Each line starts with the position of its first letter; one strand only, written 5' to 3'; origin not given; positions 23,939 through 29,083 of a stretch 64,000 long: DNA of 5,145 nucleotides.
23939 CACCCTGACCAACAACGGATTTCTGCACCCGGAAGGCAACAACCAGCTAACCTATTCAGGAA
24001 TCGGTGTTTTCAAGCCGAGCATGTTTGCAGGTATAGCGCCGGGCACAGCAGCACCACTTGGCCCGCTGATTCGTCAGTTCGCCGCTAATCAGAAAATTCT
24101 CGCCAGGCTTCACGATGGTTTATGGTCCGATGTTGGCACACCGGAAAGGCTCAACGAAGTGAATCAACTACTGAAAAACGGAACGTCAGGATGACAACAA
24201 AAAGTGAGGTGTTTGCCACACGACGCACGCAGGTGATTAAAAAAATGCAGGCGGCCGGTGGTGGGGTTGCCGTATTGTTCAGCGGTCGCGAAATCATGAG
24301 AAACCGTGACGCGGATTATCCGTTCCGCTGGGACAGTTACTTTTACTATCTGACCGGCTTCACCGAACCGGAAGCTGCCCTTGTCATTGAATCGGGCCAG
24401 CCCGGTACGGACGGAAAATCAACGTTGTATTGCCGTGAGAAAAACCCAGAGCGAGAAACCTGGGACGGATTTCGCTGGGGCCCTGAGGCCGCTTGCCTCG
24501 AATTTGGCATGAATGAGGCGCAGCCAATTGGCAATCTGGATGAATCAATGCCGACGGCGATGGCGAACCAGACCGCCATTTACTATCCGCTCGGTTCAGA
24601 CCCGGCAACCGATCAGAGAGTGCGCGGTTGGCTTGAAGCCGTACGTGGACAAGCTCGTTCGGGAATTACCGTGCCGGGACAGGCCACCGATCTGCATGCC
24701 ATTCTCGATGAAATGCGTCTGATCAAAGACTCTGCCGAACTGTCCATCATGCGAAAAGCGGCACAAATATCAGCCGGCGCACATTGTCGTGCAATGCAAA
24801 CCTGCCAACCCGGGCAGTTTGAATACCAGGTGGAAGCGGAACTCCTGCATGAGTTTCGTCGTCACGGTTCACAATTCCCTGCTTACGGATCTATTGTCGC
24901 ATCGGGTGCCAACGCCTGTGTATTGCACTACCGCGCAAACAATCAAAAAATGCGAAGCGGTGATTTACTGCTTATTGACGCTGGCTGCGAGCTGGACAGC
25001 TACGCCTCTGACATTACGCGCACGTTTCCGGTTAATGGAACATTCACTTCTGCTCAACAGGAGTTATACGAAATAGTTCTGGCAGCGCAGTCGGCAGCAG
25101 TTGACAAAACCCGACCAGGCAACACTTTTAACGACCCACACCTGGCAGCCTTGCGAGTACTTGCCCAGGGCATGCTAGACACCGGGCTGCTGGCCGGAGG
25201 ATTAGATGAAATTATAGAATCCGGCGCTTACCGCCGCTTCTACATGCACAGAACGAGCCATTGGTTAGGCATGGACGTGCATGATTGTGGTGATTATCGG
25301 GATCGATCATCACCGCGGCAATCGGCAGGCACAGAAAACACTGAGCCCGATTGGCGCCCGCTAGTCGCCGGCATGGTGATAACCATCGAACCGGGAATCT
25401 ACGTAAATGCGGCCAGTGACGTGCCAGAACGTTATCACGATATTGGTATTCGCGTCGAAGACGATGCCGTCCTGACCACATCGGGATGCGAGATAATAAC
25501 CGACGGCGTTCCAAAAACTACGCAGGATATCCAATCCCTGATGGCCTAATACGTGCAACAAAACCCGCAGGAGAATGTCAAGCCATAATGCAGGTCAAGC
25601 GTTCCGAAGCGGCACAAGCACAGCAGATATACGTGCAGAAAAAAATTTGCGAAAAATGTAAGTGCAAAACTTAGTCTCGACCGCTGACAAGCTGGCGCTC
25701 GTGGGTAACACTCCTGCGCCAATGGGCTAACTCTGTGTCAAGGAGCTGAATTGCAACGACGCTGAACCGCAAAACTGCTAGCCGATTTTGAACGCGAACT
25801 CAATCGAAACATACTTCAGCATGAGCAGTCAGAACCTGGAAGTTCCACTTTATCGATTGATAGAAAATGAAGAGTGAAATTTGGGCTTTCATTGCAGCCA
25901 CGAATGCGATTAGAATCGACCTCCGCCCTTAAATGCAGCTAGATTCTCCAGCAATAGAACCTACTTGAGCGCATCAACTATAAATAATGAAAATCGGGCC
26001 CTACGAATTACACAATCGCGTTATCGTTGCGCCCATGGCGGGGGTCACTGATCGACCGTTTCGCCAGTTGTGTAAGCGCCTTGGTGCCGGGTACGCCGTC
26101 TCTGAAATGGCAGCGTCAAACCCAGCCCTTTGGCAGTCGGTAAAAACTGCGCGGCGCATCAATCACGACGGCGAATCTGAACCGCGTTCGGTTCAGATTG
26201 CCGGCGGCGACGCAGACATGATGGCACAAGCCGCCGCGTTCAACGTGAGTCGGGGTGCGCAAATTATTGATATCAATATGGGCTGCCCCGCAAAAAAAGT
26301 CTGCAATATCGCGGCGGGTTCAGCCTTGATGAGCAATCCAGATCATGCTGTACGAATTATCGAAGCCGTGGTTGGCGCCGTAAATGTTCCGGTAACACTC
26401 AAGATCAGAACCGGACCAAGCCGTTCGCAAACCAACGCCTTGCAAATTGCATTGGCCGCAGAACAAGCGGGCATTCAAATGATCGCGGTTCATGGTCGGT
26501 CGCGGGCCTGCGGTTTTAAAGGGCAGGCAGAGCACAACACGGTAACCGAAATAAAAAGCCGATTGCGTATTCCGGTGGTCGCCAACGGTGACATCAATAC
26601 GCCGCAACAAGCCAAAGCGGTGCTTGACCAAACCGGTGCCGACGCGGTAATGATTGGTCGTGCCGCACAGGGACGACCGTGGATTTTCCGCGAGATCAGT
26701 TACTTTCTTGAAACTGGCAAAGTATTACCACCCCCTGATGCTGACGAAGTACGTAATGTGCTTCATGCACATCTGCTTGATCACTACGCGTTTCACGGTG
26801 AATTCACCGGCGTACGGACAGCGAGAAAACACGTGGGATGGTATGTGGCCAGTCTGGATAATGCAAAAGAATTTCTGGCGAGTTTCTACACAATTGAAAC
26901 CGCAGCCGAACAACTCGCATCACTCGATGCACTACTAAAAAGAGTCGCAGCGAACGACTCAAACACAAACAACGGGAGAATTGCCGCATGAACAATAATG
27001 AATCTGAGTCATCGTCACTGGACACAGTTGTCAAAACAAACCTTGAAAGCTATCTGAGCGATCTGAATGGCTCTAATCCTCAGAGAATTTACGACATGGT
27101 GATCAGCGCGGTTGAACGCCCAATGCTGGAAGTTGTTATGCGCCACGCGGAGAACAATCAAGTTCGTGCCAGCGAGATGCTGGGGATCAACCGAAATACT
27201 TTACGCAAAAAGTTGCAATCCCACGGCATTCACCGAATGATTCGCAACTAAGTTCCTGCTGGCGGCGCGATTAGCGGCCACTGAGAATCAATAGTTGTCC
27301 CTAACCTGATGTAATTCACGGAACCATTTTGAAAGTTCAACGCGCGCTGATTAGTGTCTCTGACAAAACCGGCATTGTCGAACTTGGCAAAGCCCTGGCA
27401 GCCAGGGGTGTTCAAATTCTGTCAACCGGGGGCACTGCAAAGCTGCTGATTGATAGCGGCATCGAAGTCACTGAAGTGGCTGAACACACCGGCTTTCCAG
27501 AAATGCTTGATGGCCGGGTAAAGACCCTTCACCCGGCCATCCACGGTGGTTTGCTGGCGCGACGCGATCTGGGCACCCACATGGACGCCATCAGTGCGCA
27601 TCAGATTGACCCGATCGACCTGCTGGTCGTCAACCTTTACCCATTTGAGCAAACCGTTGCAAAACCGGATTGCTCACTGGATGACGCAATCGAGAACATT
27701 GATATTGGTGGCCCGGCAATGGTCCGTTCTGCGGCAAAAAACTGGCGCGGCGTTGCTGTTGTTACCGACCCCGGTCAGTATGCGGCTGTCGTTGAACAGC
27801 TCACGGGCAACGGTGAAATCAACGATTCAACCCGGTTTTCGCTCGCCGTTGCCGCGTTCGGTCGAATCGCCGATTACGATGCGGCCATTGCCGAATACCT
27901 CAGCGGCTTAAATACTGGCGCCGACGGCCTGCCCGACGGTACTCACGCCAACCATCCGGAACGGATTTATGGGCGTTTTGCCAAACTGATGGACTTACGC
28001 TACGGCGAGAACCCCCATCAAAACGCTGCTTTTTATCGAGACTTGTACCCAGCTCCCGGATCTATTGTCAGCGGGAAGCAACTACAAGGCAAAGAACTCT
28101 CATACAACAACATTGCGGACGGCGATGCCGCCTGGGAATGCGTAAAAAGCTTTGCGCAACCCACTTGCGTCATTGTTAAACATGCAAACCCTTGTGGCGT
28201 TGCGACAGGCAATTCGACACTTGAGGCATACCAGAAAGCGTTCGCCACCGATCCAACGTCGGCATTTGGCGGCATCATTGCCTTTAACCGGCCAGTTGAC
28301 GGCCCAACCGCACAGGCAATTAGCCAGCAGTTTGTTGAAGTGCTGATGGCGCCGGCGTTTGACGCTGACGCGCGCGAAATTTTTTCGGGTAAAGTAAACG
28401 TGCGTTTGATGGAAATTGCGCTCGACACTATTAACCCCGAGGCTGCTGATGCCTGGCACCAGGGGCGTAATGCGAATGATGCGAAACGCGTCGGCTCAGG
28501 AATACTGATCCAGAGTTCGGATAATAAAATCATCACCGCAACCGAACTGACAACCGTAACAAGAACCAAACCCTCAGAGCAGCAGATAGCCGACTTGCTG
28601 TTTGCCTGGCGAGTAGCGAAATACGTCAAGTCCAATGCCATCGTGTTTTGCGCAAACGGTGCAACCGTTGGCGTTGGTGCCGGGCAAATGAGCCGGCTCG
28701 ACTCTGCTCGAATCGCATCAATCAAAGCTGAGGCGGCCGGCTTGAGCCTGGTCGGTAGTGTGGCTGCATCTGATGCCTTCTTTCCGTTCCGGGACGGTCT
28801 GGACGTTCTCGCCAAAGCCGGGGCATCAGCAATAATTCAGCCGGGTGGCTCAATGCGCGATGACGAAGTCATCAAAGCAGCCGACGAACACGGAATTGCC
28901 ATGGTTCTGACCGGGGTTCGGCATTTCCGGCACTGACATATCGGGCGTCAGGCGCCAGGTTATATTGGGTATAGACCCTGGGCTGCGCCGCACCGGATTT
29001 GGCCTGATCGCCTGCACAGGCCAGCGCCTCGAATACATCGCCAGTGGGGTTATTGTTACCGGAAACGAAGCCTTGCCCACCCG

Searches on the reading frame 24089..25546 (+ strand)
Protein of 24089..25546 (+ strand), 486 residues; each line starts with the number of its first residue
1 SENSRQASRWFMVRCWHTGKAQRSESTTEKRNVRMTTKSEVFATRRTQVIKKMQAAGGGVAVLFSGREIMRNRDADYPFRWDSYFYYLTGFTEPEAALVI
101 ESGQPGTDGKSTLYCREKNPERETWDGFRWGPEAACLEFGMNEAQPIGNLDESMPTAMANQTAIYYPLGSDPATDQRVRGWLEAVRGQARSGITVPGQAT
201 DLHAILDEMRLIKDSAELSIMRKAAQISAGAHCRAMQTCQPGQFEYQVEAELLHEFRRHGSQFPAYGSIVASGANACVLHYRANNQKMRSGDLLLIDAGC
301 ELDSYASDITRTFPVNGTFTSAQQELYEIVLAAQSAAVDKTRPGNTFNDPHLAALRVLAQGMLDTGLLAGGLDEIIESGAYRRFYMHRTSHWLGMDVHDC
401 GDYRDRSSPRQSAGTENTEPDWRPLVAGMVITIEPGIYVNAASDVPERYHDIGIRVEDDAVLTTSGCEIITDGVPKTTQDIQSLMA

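Call 79: search_protein_families(library=pfam, proteins=[window:24089-25546:+], max_evalue=0.00001)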
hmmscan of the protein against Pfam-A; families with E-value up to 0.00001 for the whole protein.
window:24089-25546:+ (486 aa): 2 families
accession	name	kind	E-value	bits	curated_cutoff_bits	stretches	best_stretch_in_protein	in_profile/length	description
PF00557.29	Peptidase_M24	-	8.8e-63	212.3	23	1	220-463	2-207/208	Metallopeptidase family M24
PF05195.22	AMP_N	-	1.9e-36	124.9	24.6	1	42-165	1-121/121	Aminopeptidase P, N-terminal domain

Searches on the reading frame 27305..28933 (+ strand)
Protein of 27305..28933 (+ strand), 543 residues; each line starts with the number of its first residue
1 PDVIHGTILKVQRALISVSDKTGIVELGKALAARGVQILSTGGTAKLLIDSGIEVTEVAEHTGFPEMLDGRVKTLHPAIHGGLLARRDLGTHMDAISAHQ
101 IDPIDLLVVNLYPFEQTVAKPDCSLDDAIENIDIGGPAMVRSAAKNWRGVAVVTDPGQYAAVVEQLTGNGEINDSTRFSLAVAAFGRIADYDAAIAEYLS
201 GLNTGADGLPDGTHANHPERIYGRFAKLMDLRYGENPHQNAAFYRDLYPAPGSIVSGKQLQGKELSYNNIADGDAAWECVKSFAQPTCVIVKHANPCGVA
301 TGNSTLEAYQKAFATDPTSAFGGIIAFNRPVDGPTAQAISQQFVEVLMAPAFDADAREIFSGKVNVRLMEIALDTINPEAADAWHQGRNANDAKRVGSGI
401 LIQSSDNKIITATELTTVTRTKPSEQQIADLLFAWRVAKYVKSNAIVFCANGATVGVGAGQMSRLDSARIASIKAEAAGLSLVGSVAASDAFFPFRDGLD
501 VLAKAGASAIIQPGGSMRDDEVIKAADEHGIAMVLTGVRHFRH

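Call 79: search_protein_families(library=pfam, proteins=[window:27305-28933:+], max_evalue=0.00001)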
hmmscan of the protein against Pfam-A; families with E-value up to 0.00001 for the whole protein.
window:27305-28933:+ (543 aa): 2 families
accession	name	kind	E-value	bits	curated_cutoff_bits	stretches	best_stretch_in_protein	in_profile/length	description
PF01808.24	AICARFT_IMPCHas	-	8.4e-118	393.8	25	1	143-473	1-310/311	AICARFT/IMPCHase bienzyme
PF02142.27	MGS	-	7.2e-26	90.6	24.1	1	23-137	1-93/94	MGS-like domain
